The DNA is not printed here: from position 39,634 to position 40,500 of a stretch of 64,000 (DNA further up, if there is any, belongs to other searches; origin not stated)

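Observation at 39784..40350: Highly repetitive Ala/Gly/Val-rich protein behind a perfect Shine-Dalgarno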

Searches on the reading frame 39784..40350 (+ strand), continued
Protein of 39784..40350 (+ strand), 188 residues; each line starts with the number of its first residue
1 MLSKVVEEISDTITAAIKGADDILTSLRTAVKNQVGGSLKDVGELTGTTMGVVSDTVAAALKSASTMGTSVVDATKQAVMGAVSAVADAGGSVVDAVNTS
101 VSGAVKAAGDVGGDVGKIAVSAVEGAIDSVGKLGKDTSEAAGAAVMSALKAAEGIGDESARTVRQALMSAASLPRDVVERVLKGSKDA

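Call 48: find_encoding_contigs(protein=P0154, flank=8000, max_places=3)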
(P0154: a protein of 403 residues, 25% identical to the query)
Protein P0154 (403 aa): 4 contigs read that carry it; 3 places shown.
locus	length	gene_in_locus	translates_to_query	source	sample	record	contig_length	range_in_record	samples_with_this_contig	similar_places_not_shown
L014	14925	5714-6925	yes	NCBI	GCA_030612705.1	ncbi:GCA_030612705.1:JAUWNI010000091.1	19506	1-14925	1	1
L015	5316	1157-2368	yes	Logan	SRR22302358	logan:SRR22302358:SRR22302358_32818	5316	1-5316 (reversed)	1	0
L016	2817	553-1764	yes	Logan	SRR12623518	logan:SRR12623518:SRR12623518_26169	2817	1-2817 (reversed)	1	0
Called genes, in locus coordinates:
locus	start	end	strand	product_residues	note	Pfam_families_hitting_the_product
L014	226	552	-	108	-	-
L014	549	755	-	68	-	PF11211:DUF2997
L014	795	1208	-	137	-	PF06868:DUF1257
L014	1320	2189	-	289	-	PF12697:Abhydrolase_6 (weak), PF12146:Hydrolase_4, PF00561:Abhydrolase_1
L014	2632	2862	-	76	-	-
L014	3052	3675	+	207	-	PF00440:TetR_N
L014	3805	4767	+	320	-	PF01734:Patatin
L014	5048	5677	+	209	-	PF17932:TetR_C_24 (faint), PF00440:TetR_N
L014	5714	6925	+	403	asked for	PF20572:DUF6781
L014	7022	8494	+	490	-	PF04055:Radical_SAM, PF13353:Fer4_12 (weak)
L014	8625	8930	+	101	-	PF05597:Phasin (weak)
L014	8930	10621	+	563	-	PF01636:APH (faint), PF03109:ABC1, PF27536:UbiB_helical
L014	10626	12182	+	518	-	PF02321:OEP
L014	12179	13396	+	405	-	PF25919:BSH_CusB (faint), PF25917:BSH_RND (faint), PF25973:BSH_CzcB (faint), PF25954:Beta-barrel_RND_2, PF25967:RND-MFP_C (weak), PF25975:CzcB_C (faint), PF25989:YknX_C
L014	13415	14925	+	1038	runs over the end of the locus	PF00873:ACR_tran, PF03176:MMPL, PF02355:SecD_SecF_C (faint), PF03176:MMPL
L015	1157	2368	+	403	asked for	PF20572:DUF6781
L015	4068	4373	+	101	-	PF05597:Phasin (weak)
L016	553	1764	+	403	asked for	PF20572:DUF6781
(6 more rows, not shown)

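Call 56: list_cluster_members(proteins=[window:39784-40347:+, window:40358-40792:-, P0154])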
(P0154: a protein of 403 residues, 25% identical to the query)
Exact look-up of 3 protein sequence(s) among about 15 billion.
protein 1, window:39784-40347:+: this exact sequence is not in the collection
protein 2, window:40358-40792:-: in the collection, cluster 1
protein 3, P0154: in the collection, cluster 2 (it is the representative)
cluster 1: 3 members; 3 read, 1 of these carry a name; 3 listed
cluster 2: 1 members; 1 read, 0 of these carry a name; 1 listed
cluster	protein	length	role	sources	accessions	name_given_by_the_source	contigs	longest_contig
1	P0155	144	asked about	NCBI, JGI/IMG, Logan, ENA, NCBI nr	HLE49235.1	MAG TPA: ASCH domain-containing protein [Patescibacteria group bacterium] | ASCH domain-containing protein [Patescibacteria group bacterium]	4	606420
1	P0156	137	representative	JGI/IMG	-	-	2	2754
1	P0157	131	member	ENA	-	-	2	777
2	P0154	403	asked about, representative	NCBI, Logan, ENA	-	-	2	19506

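Call 57: find_encoding_contigs(protein=P0004, flank=8000, max_places=3)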
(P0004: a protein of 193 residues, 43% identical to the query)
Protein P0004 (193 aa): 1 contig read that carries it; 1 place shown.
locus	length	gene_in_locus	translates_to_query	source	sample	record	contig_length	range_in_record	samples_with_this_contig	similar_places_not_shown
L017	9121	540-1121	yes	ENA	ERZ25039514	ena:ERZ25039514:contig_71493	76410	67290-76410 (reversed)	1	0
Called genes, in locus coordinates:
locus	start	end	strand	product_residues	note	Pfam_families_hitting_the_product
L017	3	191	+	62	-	?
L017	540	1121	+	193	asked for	-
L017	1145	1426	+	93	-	-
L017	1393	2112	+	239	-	-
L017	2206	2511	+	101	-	PF02666:PS_Dcarbxylase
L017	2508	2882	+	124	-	-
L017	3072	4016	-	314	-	PF14237:GYF_2 (weak)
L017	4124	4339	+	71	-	-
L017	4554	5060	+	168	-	-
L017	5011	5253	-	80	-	-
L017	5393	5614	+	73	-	PF01551:Peptidase_M23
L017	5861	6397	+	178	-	PF04122:CW_binding_2 (weak)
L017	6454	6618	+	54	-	-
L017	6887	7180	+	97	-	-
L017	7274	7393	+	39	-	-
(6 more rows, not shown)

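Call 58: find_encoding_contigs(protein=P0006, flank=8000, max_places=3)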
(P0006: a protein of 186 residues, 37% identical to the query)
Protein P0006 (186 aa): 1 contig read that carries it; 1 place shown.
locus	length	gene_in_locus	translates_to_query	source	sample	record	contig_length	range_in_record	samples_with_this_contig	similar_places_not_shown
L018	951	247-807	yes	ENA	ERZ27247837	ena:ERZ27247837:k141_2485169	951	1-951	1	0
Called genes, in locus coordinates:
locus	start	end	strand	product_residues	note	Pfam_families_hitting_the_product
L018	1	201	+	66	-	?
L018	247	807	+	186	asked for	-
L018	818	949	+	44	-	?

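Call 59: find_encoding_contigs(protein=P0014, flank=8000, max_places=3)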
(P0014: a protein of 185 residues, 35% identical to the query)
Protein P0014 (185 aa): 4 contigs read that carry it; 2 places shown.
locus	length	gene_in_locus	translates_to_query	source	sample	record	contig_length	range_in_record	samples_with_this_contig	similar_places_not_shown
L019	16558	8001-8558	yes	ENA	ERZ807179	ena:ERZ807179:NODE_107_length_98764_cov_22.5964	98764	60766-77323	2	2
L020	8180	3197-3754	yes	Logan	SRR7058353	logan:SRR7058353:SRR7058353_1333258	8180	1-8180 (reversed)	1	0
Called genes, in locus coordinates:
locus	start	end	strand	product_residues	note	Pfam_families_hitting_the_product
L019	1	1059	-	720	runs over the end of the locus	PF01966:HD, PF13328:HD_4, PF04607:RelA_SpoT, PF02824:TGS, PF28438:RelA_RIS, PF13291:ACT_4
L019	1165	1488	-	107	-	PF01192:RNA_pol_Rpb6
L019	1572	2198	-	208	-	PF00625:Guanylate_kin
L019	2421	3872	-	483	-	-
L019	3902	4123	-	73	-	-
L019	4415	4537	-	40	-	-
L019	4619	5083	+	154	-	PF14337:Abi_alpha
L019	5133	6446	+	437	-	PF04286:DUF445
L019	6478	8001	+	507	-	-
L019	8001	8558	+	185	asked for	-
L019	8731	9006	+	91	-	-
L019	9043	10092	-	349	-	PF01073:3Beta_HSD, PF01370:Epimerase, PF05368:NmrA (weak), PF07993:NAD_binding_4, PF08659:KR (faint), PF16363:GDP_Man_Dehyd, PF13460:NAD_binding_10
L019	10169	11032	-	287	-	PF03755:YicC-like_N, PF08340:YicC-like_C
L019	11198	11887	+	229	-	PF01138:RNase_PH, PF03725:RNase_PH_C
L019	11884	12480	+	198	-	PF01725:Ham1p_like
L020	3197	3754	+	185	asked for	-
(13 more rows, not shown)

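Call 60: find_encoding_contigs(protein=P0007, flank=8000, max_places=3)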
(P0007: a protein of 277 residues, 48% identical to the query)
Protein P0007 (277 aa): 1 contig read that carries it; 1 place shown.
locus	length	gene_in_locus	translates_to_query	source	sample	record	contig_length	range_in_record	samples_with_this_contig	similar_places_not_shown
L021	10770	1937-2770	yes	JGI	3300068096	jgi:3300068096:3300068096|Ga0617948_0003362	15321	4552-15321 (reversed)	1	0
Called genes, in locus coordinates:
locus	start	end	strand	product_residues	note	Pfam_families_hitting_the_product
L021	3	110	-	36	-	?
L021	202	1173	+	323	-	PF08240:ADH_N, PF00107:ADH_zinc_N, PF13602:ADH_zinc_N_2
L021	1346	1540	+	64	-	-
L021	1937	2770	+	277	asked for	-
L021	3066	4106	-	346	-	PF01368:DHH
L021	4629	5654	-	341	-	PF00239:Resolvase, PF07508:Recombinase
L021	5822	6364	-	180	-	PF00589:Phage_integrase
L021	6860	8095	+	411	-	PF07730:HisKA_3, PF02518:HATPase_c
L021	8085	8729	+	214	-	PF00072:Response_reg, PF00196:GerE, PF04545:Sigma70_r4 (weak), PF08281:Sigma70_r4_2 (weak)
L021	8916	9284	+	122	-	PF00072:Response_reg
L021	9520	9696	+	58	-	-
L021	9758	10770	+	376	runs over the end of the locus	PF01757:Acyl_transf_3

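Call 66: search_protein_families(library=pfam, proteins=[P0154, P0151, P0153, P0136, P0016, P0024, P0021, P0032, P0047, P0088], max_evalue=0.1)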
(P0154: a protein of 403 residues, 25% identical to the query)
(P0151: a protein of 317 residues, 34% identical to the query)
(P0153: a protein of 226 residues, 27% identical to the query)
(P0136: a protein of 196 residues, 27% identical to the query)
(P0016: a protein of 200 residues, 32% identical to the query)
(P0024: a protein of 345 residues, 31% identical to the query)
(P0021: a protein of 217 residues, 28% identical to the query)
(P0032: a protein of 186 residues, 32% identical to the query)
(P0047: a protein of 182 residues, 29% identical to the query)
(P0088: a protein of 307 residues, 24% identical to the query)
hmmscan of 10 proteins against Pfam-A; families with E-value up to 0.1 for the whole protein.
P0154 (403 aa): 2 families
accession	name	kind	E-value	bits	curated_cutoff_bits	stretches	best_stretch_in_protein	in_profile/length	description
PF20572.3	DUF6781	-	1.5e-14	54.8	27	1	165-376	6-208/213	Family of unknown function (DUF6781)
PF03764.24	EFG_IV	-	0.0028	17.8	24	0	177-238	54-115/121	Elongation factor G, domain IV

P0151 (317 aa): 1 family
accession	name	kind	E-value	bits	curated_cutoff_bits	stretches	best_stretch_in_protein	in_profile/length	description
PF09361.15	Phasin_2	-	0.0007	20.2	24.9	0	91-169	5-81/100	Phasin protein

P0153 (226 aa): 0 families

P0136 (196 aa): 2 families
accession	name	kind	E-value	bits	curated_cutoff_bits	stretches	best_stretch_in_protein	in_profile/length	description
PF25574.1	TPR_IMB1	-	0.036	13.2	29.1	0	140-183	61-105/388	Importin subunit beta-1-like, TPR repeats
PF14841.11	FliG_M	-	0.091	13.4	25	0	11-47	37-73/76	FliG middle domain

P0016 (200 aa): 2 families
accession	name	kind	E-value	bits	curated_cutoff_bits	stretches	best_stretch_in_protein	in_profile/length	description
PF11098.13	Chlorosome_CsmC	-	5e-05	23.8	26.3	1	14-128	24-136/139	Chlorosome envelope protein C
PF13324.12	GCIP_N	-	0.029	14.9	27.5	0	57-121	14-79/144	Grap2 and cyclin-D-interacting, N-terminal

P0024 (345 aa): 1 family
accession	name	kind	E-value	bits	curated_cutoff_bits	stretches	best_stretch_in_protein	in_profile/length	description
PF06911.18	Senescence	-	0.059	13.7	24.6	0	158-258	44-139/184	Senescence domain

P0021 (217 aa): 1 family
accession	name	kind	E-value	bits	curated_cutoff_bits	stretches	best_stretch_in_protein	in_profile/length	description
PF09361.15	Phasin_2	-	0.00063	20.4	24.9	1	163-207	9-53/100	Phasin protein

P0032 (186 aa): 0 families

P0047 (182 aa): 1 family
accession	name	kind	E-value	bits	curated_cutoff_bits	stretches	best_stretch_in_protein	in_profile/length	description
PF09361.15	Phasin_2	-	0.011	16.4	24.9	0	25-65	10-50/100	Phasin protein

P0088 (307 aa): 0 families

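Call 69: search_dna_similar(query=window:39784-40347:+, collection=plasmids, mode=protein, max_evalue=0.001, max_rows=15)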
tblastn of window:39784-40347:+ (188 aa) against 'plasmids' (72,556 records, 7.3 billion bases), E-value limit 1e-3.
No match.

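Call 70: search_dna_similar(query=window:39784-40347:+, collection=phages, mode=protein, max_evalue=0.001, max_rows=15)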
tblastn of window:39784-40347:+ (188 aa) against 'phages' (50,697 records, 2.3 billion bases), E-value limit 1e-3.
No match.

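Call 82: fold_search(model_id=the predicted structure, library=pdb)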
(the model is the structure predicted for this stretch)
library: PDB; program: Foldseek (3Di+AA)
matches with E <= 10: 855; with E <= 0.001: 3
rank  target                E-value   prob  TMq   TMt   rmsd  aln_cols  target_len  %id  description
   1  5cwb                  9.3e-05  1.00  0.71  0.68   4.8       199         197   16  Crystal structure of de novo designed helical repeat protein DHR4 (released 2015-12-16)
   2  7mwr_B                7.8e-04  1.00  0.75  0.59   3.9       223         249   14  Structure of De Novo designed beta sheet heterodimer LHD101A53/B4 (released 2022-01-19)
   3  5cwd                  7.8e-04  1.00  0.53  0.57   6.0       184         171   17  Crystal structure of de novo designed helical repeat protein DHR7 (released 2015-12-16)
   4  8g9k_B                1.1e-03  1.00  0.47  0.45   7.4       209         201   17  Geometrically programmable nanomaterial construction using regularized protein building blocks (released 2024-03-13)
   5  8cwy_A                1.2e-03  1.00  0.71  0.33   4.2       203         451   13  Accurate computational design of genetically encoded 3D protein crystals (released 2023-11-01)
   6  6vfi_A                1.3e-03  1.00  0.72  0.69   5.0       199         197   15  De novo designed octahedral nanoparticle O43_dn18 (released 2020-08-12)
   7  8g9k_A                1.5e-03  1.00  0.45  0.44   8.0       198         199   18  Geometrically programmable nanomaterial construction using regularized protein building blocks (released 2024-03-13)
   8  7udk_A                2.7e-03  1.00  0.53  0.57   5.6       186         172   18  Crystal structure of designed helical repeat protein RPB_LRP2_R4 bound to LRPx4 peptide (released 2023-03-22)
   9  8g9j                  6.9e-03  1.00  0.45  0.43   7.8       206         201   19  Geometrically programmable nanomaterial construction using regularized protein building blocks (released 2024-03-13)
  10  8fiq_A                7.9e-03  1.00  0.42  0.45   7.4       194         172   16  Multi-state design of two-state switchable hinge proteins (released 2023-08-16)
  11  8fin_B                7.9e-03  1.00  0.41  0.43   7.4       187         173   16  Multi-state design of two-state switchable hinge proteins (released 2023-08-16)
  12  8e0m_G                4.6e-02  0.60  0.23  0.26  14.3       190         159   13  Homotrimeric variant of tcTRP9, BGL15 (released 2023-04-12)
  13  4c0e_D                5.0e-02  0.97  0.44  0.22   7.4       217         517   13  Structure of the NOT1 superfamily homology domain from Chaetomium thermophilum (released 2013-10-09)
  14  8e12_C                5.3e-02  0.60  0.22  0.25  13.7       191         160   16  Homotrimeric variant of tcTRP9, BGL14 (released 2023-04-12)
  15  7ep2_D                8.1e-02  0.44  0.24  0.18  11.8       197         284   11  Crystal structure of ZYG11B bound to GGFN degron (released 2021-07-14)
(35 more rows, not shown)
